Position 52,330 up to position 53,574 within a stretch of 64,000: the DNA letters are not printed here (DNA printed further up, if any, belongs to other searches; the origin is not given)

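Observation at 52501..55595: Translationally coupled prs-like / RtcA / CapA-like operon: a ribose-phosphate or RNA-end chemistry module I cannot assign to a known pathway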

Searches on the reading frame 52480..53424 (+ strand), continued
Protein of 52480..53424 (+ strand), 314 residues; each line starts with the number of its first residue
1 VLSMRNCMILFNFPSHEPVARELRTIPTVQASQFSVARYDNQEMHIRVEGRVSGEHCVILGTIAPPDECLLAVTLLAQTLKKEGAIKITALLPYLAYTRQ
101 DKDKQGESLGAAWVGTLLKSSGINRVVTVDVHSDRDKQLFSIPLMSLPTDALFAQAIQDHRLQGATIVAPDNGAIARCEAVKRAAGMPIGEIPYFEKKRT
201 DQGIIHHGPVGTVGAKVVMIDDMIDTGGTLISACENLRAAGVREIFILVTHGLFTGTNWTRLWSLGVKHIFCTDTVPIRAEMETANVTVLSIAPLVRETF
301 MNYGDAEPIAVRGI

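Call 68: search_protein_families(library=pfam, proteins=[P0256, P0283, P0293, P0304, P0313, P0326, P0394, P0250, P0252, P0255], max_evalue=0.001)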
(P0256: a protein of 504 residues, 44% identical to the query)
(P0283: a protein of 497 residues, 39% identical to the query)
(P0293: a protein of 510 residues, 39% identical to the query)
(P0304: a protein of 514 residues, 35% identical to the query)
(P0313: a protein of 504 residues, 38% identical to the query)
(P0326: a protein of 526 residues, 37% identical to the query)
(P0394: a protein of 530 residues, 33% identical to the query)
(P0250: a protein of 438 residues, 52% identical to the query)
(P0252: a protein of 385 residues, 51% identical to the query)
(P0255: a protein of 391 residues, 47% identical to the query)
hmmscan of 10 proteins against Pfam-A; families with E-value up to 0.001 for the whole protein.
P0256 (504 aa): 6 families
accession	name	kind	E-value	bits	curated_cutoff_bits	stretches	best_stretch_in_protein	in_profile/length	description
PF00156.33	Pribosyltran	-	4.9e-32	110.9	26.3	2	8-167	14-135/158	Phosphoribosyl transferase domain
PF14572.12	Pribosyl_synth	-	8.8e-20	71.9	27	1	417-503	83-171/184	Phosphoribosyl synthetase-associated domain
PF13793.12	Pribosyltran_N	-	2.7e-18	66.4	25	1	215-327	3-117/117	N-terminal domain of ribose phosphate pyrophosphokinase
PF14681.12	UPRTase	-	1.5e-07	31.5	27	0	409-454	111-157/206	Uracil phosphoribosyltransferase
PF15609.12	PRTase_2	-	3.1e-07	30.5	28.8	0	113-163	113-163/188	Phosphoribosyl transferase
PF24390.1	PRTase-CE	-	1.7e-05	25.2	27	0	400-452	86-142/253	PRTase-CE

P0283 (497 aa): 5 families
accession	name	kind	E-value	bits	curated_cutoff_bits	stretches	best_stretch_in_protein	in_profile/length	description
PF00156.33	Pribosyltran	-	2.2e-30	105.5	26.3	2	10-161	12-124/158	Phosphoribosyl transferase domain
PF13793.12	Pribosyltran_N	-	1.1e-19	70.9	25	1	214-325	3-116/117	N-terminal domain of ribose phosphate pyrophosphokinase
PF14572.12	Pribosyl_synth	-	4.8e-14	53.2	27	1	411-482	77-149/184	Phosphoribosyl synthetase-associated domain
PF14681.12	UPRTase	-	3.3e-10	40.2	27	1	405-450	108-156/206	Uracil phosphoribosyltransferase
PF15609.12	PRTase_2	-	0.00053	20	28.8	0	125-160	120-155/188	Phosphoribosyl transferase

P0293 (510 aa): 5 families
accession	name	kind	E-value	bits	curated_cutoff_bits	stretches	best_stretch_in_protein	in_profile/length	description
PF00156.33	Pribosyltran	-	6.8e-28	97.4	26.3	2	12-163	17-130/158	Phosphoribosyl transferase domain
PF13793.12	Pribosyltran_N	-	3e-17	63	25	1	219-316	10-108/117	N-terminal domain of ribose phosphate pyrophosphokinase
PF14572.12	Pribosyl_synth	-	1.2e-09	38.8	27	1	416-478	85-147/184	Phosphoribosyl synthetase-associated domain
PF14681.12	UPRTase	-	2.9e-08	33.9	27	1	115-175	115-177/206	Uracil phosphoribosyltransferase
PF15609.12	PRTase_2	-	1.9e-05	24.8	28.8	0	111-155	110-154/188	Phosphoribosyl transferase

P0304 (514 aa): 6 families
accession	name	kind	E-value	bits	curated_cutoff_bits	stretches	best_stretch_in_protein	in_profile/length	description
PF00156.33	Pribosyltran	-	8.4e-35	119.9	26.3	2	10-175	12-139/158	Phosphoribosyl transferase domain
PF13793.12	Pribosyltran_N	-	6.3e-20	71.6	25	1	215-328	2-117/117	N-terminal domain of ribose phosphate pyrophosphokinase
PF14572.12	Pribosyl_synth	-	3.8e-11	43.7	27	1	389-507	56-171/184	Phosphoribosyl synthetase-associated domain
PF14681.12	UPRTase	-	1.7e-09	37.9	27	1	420-479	120-180/206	Uracil phosphoribosyltransferase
PF15609.12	PRTase_2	-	1.6e-06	28.3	28.8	0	123-165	119-161/188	Phosphoribosyl transferase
PF24390.1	PRTase-CE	-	0.00015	22.1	27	0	108-172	102-158/253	PRTase-CE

P0313 (504 aa): 5 families
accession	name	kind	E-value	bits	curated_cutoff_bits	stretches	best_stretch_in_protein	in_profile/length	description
PF00156.33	Pribosyltran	-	9.2e-26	90.5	26.3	2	11-160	17-127/158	Phosphoribosyl transferase domain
PF13793.12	Pribosyltran_N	-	9.1e-16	58.2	25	1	221-308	11-99/117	N-terminal domain of ribose phosphate pyrophosphokinase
PF14572.12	Pribosyl_synth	-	3e-15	57.1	27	1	409-502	76-173/184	Phosphoribosyl synthetase-associated domain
PF14681.12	UPRTase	-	7.2e-08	32.6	27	0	416-453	121-158/206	Uracil phosphoribosyltransferase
PF24390.1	PRTase-CE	-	4.4e-07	30.5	27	0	102-179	88-169/253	PRTase-CE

P0326 (526 aa): 6 families
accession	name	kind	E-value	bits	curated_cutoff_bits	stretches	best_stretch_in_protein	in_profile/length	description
PF00156.33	Pribosyltran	-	2.3e-25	89.2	26.3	2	8-160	14-127/158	Phosphoribosyl transferase domain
PF13793.12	Pribosyltran_N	-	3.1e-18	66.2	25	1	245-334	26-117/117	N-terminal domain of ribose phosphate pyrophosphokinase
PF14572.12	Pribosyl_synth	-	1e-13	52.1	27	1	420-509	77-168/184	Phosphoribosyl synthetase-associated domain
PF15609.12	PRTase_2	-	9.5e-07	29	28.8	1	106-157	106-156/188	Phosphoribosyl transferase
PF14681.12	UPRTase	-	1e-06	28.8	27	0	107-155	108-157/206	Uracil phosphoribosyltransferase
PF24390.1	PRTase-CE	-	0.00043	20.7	27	0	115-158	98-147/253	PRTase-CE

P0394 (530 aa): 5 families
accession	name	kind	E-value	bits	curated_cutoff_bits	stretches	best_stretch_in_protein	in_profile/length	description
PF13793.12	Pribosyltran_N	-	3.6e-51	172.4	25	1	230-345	1-117/117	N-terminal domain of ribose phosphate pyrophosphokinase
PF14572.12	Pribosyl_synth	-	3e-19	70.1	27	1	429-525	75-174/184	Phosphoribosyl synthetase-associated domain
PF00156.33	Pribosyltran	-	4.3e-14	52.5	26.3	1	366-474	9-124/158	Phosphoribosyl transferase domain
PF14681.12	UPRTase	-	0.00013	22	27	1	434-488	117-171/206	Uracil phosphoribosyltransferase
PF14464.11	Prok-JAB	-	0.00046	20.5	25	0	37-129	11-111/114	Prokaryotic homologs of the JAB domain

P0250 (438 aa): 4 families
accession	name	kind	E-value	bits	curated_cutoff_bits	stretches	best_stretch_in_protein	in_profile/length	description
PF01951.21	Archease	-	5e-29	101.8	25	1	308-438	1-136/136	Archease protein family (MTH1598/TM1083)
PF13793.12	Pribosyltran_N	-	5.2e-16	59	25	1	2-113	2-117/117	N-terminal domain of ribose phosphate pyrophosphokinase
PF00156.33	Pribosyltran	-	2.3e-10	40.5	26.3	1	141-240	16-123/158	Phosphoribosyl transferase domain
PF14572.12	Pribosyl_synth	-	3.1e-10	40.7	27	1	200-280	78-159/184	Phosphoribosyl synthetase-associated domain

P0252 (385 aa): 4 families
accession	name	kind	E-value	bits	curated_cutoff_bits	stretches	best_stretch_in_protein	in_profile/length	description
PF13793.12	Pribosyltran_N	-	6.1e-17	62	25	1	3-115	3-117/117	N-terminal domain of ribose phosphate pyrophosphokinase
PF00156.33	Pribosyltran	-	1.7e-11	44.1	26.3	1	149-242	22-123/158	Phosphoribosyl transferase domain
PF14572.12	Pribosyl_synth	-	6.8e-10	39.6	27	1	207-289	84-167/184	Phosphoribosyl synthetase-associated domain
PF14681.12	UPRTase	-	0.00085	19.3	27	0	194-239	108-155/206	Uracil phosphoribosyltransferase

P0255 (391 aa): 3 families
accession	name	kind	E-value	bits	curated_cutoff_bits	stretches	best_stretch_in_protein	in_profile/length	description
PF13793.12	Pribosyltran_N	-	2.3e-18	66.6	25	1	79-190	4-117/117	N-terminal domain of ribose phosphate pyrophosphokinase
PF14572.12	Pribosyl_synth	-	5e-14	53.1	27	1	278-370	79-173/184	Phosphoribosyl synthetase-associated domain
PF00156.33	Pribosyltran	-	4.4e-11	42.8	26.3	1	206-318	4-124/158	Phosphoribosyl transferase domain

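Call 69: list_cluster_members(proteins=[P0248, P0249, P0251, P0253, P0254, P0257, P0260, P0256, P0264, P0283])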
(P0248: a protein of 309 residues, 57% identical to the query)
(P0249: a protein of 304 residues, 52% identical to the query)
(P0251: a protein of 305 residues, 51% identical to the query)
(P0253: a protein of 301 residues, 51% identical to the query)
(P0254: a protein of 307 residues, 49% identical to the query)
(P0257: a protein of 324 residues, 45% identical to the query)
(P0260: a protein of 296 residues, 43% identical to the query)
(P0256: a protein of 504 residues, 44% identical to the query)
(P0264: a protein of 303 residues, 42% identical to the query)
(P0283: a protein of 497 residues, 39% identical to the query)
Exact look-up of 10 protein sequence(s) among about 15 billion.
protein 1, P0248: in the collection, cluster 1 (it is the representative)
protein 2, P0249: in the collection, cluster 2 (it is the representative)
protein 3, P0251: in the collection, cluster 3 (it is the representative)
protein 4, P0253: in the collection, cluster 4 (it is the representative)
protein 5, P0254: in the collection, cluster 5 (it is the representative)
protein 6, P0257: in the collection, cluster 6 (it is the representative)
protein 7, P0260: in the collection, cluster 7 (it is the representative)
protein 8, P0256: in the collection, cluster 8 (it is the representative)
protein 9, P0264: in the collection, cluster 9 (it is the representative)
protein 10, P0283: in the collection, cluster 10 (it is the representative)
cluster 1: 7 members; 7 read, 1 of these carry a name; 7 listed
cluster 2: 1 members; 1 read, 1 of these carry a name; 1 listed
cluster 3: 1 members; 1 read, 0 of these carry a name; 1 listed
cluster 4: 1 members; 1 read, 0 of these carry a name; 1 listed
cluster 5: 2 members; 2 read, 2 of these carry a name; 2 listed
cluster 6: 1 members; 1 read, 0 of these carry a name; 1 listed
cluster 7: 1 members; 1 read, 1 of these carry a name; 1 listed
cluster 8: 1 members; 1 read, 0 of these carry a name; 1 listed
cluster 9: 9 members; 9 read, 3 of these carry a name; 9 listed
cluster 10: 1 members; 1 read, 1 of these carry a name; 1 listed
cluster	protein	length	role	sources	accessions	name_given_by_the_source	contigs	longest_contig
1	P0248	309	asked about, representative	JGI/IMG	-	-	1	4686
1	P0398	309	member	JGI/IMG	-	ribose-phosphate pyrophosphokinase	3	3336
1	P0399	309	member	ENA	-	-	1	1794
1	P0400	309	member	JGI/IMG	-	-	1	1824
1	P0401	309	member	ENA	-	-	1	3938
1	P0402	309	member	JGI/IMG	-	-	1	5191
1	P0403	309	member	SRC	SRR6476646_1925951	-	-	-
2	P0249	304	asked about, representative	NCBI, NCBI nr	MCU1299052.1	MAG: ribose-phosphate pyrophosphokinae, ribose-phosphate pyrophosphokinae ... | ribose-phosphate pyrophosphokinae, ribose-phosphate pyrophosphokinae [Acidobacteriaceae ...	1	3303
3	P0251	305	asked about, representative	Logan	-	-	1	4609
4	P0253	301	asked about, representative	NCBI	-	-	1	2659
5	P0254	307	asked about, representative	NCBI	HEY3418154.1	MAG TPA: ribose-phosphate diphosphokinase [Armatimonadota bacterium]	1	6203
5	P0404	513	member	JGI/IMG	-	ribose-phosphate pyrophosphokinase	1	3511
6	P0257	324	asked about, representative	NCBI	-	-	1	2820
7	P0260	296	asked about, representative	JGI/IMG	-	ribose-phosphate pyrophosphokinase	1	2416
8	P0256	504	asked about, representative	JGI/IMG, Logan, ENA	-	-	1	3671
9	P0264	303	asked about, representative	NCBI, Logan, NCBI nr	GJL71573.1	MAG: ribose-phosphate pyrophosphokinase [Nitrosomonas sp.]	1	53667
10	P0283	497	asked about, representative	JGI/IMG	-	ribose-phosphate pyrophosphokinase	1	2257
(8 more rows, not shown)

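Call 70: find_homologous_proteins(query=P0250, max_evalue=1e-30)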
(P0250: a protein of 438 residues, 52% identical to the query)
Query P0250 (438 aa): 1654 proteins with E <= 1e-30 among 8000 candidates; the best 120 are listed.
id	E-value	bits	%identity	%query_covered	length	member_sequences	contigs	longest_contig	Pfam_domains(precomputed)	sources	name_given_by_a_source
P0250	4.0e-292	986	100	100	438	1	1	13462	PF01951.22,PF00156.34,PF14572.13,PF13793.13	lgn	-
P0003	1.8e-93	332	53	65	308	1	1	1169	PF00156.34,PF14572.13,PF13793.13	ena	-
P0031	2.7e-93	331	54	65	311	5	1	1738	PF00156.34,PF14572.13,PF13793.13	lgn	-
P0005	3.3e-93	331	54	65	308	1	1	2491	PF00156.34,PF14572.13,PF13793.13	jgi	jgi:ribose-phosphate pyrophosphokinase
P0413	3.1e-92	328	53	68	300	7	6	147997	PF00156.34,PF14572.13,PF13793.13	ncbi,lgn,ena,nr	ncbi:MAG: ribose-phosphate diphosphokinase [Acidobacteriia bacterium]|nr:ribose-phosphate diphosphok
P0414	3.2e-92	328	52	68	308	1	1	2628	PF00156.34,PF14572.13,PF13793.13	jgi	jgi:ribose-phosphate pyrophosphokinase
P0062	3.7e-92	328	55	64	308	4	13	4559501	PF00156.34,PF14572.13,PF13793.13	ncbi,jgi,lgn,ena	jgi:ribose-phosphate pyrophosphokinase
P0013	3.7e-92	328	51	68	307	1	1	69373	PF00156.34,PF14572.13,PF13793.13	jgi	jgi:ribose-phosphate pyrophosphokinase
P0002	1.0e-91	326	53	65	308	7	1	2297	PF00156.34,PF14572.13,PF13793.13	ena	-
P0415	1.6e-91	326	53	65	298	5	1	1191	PF00156.34,PF14572.13,PF13793.13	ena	-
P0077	1.6e-91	326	55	65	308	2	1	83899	PF00156.34,PF14572.13,PF13793.13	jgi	-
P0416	2.1e-91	325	54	65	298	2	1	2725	PF00156.34,PF14572.13,PF13793.13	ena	-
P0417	2.3e-91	325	53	65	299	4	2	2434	PF00156.34,PF14572.13,PF13793.13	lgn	-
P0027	2.4e-91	325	53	65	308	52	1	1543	PF00156.34,PF14572.13,PF13793.13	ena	-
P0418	2.8e-91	325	54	66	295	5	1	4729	PF00156.34,PF14572.13,PF13793.13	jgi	jgi:ribose-phosphate pyrophosphokinase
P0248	4.3e-88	314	50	67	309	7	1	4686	PF00156.34,PF14572.13,PF13793.13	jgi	-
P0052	9.2e-88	313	50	68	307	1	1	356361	PF00156.34,PF14572.13,PF13793.13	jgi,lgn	jgi:ribose-phosphate pyrophosphokinase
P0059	1.1e-87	313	52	66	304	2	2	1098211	PF00156.34,PF14572.13,PF13793.13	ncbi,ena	-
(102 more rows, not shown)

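Call 71: find_encoding_contigs(protein=P0250, flank=10000, max_places=3)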
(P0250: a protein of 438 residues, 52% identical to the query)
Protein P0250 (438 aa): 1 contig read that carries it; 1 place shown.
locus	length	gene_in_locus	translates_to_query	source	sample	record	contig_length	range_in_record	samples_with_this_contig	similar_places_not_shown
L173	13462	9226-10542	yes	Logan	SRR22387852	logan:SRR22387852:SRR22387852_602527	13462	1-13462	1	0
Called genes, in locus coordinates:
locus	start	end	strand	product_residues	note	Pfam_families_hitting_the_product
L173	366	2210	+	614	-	PF00041:fn3 (faint), PF16656:Pur_ac_phosph_N (weak)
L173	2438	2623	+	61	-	-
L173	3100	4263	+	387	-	-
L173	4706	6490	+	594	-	PF14716:HHH_8, PF14520:HHH_5, PF14792:DNA_pol_B_palm (faint), PF14791:DNA_pol_B_thumb, PF02811:PHP (faint)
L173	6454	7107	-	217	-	-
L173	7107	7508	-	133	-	PF01894:YjbQ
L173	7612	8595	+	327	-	PF09587:PGA_cap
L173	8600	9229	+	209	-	PF00156:Pribosyltran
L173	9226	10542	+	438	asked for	PF13793:Pribosyltran_N, PF00156:Pribosyltran, PF14572:Pribosyl_synth, PF01951:Archease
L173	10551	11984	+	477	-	PF01139:RtcB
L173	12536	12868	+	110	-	PF21956:DUF6922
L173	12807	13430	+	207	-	PF08843:AbiEii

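Call 73: find_encoding_contigs(protein=P0264, flank=8000, max_places=2)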
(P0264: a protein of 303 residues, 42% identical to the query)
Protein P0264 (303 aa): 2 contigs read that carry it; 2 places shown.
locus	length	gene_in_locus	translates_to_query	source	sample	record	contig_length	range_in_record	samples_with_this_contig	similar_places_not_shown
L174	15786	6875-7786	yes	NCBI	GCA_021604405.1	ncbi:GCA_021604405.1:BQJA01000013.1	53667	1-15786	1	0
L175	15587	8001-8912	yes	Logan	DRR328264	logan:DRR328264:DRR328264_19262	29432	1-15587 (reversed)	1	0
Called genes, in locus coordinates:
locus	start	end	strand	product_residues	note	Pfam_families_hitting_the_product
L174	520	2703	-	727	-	PF14742:GDE_N_bis, PF06202:GDE_C, PF22422:MGH1-like_GH, PF17389:Bac_rhamnosid6H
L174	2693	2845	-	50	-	-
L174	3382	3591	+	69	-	-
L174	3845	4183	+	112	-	-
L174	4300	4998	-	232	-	PF12146:Hydrolase_4, PF00561:Abhydrolase_1 (faint), PF12697:Abhydrolase_6 (weak)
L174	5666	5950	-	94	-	PF11373:DUF3175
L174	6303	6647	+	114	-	PF04076:BOF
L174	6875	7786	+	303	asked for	PF13793:Pribosyltran_N, PF00156:Pribosyltran, PF14572:Pribosyl_synth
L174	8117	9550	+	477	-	PF04107:GCS2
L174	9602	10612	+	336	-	PF24827:AstE_AspA_cat (weak)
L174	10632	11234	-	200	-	-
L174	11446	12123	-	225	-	PF00156:Pribosyltran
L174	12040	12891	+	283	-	PF03372:Exo_endo_phos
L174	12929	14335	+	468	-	PF07690:MFS_1, PF13000:Acatn (weak), PF07690:MFS_1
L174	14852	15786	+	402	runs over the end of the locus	PF01547:SBP_bac_1, PF13416:SBP_bac_8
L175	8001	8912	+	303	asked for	PF13793:Pribosyltran_N, PF00156:Pribosyltran, PF14572:Pribosyl_synth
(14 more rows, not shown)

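Call 74: find_encoding_contigs(protein=P0256, flank=8000, max_places=2)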
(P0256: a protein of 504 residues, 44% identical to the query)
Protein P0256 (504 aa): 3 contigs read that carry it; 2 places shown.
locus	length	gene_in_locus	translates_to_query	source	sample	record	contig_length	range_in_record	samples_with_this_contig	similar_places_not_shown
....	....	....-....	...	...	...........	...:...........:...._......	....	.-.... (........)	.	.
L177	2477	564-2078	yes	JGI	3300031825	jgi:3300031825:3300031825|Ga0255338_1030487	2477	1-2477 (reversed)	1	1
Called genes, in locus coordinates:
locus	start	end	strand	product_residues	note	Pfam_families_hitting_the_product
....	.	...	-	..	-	?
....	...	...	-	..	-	-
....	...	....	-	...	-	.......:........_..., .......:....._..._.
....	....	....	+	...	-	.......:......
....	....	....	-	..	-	-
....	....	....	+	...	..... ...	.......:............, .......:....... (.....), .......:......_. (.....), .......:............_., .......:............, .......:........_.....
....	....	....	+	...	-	?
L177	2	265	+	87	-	?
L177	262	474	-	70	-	-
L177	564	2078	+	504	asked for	PF00156:Pribosyltran, PF14681:UPRTase (faint), PF15609:PRTase_2 (faint), PF13793:Pribosyltran_N, PF00156:Pribosyltran, PF14572:Pribosyl_synth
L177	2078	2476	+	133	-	?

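Call 80: find_encoding_contigs(protein=P0254, flank=8000, max_places=2)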
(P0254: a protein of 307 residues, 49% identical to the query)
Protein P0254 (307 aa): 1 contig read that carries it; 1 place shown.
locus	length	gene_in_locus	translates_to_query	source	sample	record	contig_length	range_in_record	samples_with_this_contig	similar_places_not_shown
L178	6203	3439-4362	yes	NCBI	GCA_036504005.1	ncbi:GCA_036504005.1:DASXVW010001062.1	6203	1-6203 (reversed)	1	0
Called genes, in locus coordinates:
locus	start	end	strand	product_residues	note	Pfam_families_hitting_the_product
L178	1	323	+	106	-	PF01594:AI-2E_transport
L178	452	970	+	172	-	-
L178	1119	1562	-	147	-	-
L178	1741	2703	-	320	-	PF04041:Glyco_hydro_130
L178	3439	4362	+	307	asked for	PF13793:Pribosyltran_N, PF00156:Pribosyltran (weak), PF14572:Pribosyl_synth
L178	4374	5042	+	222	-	PF01738:DLH (weak), PF12146:Hydrolase_4 (faint), PF12697:Abhydrolase_6 (faint), PF20408:Abhydrolase_11 (weak)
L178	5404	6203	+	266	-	?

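Call 81: find_encoding_contigs(protein=P0251, flank=8000, max_places=2)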
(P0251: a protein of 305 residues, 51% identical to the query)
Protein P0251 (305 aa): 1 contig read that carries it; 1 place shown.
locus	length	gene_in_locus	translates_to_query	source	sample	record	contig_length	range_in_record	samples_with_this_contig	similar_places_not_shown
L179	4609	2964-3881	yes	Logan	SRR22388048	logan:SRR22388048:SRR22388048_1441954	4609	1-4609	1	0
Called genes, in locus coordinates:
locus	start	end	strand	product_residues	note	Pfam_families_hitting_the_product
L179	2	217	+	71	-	?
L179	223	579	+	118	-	PF24709:DUF7670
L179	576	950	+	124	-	-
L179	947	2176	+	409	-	PF00571:CBS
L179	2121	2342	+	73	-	-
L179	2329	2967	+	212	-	PF00156:Pribosyltran, PF14681:UPRTase (weak)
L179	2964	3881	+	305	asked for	PF13793:Pribosyltran_N, PF00156:Pribosyltran, PF14681:UPRTase (weak), PF14572:Pribosyl_synth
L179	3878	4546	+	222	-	PF01738:DLH (weak), PF12146:Hydrolase_4 (faint), PF20408:Abhydrolase_11 (weak), PF02129:Peptidase_S15 (faint)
